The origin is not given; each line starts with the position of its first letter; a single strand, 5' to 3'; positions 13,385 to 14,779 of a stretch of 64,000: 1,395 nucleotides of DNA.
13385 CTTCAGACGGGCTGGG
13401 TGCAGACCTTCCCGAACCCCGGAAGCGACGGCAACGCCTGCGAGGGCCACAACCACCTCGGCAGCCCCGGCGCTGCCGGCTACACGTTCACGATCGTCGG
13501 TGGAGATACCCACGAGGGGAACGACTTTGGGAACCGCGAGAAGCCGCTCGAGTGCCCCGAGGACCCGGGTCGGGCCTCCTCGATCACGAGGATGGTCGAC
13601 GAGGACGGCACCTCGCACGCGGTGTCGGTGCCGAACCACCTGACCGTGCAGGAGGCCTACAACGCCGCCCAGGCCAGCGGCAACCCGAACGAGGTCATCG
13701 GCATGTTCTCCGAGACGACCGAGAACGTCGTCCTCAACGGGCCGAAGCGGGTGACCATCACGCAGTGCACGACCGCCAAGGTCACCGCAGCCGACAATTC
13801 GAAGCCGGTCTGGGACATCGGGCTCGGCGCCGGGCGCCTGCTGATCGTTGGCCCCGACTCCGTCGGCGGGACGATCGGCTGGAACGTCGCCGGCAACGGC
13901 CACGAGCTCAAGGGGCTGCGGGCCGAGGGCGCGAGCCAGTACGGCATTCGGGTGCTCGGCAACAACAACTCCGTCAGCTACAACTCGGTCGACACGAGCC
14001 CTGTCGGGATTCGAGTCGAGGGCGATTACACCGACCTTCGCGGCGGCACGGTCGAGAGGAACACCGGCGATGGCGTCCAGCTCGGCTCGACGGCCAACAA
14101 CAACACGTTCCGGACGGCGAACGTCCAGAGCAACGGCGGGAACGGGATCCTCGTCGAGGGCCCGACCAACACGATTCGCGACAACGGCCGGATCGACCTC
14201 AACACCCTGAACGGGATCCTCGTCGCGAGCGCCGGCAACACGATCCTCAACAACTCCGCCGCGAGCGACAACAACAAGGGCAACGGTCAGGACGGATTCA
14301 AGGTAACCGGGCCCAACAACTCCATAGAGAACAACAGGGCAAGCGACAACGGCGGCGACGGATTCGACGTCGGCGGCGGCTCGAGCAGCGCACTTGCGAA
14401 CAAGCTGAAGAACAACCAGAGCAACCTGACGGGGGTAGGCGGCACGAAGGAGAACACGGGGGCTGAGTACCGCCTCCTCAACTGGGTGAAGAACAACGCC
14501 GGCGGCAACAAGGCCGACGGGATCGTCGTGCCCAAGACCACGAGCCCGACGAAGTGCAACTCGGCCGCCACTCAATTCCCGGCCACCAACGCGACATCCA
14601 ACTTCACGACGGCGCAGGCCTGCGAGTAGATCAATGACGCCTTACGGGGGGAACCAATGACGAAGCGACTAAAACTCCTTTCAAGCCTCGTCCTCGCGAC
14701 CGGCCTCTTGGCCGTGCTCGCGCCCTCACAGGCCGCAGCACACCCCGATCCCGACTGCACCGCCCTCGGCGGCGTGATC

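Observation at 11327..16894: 2208-bp perfect duplication gives two adjacent genes the same N-terminal ~745 aa but different C-terminal cassettes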

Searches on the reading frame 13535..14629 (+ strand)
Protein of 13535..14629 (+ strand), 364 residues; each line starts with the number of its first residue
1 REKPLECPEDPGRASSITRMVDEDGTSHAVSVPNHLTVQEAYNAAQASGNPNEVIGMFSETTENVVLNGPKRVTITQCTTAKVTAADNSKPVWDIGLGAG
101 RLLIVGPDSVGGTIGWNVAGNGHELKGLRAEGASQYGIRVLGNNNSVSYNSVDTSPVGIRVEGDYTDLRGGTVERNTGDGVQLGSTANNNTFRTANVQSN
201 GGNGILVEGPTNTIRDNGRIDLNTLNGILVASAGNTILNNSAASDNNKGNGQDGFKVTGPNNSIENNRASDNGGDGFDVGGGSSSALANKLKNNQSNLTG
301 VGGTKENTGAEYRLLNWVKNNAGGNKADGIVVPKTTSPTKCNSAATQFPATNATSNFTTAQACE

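Call 64: search_protein_families(library=pfam, proteins=[window:13535-14629:+], max_evalue=0.1)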
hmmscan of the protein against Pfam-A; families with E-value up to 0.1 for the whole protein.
window:13535-14629:+ (364 aa): 2 families
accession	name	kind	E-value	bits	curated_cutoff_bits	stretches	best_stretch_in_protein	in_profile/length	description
PF13229.12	Beta_helix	-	2.7e-16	60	25.9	2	158-299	2-142/158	Right handed beta helix region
PF05048.19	NosD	-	7.8e-06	25.9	23.6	2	117-241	43-168/212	Periplasmic copper-binding protein (NosD)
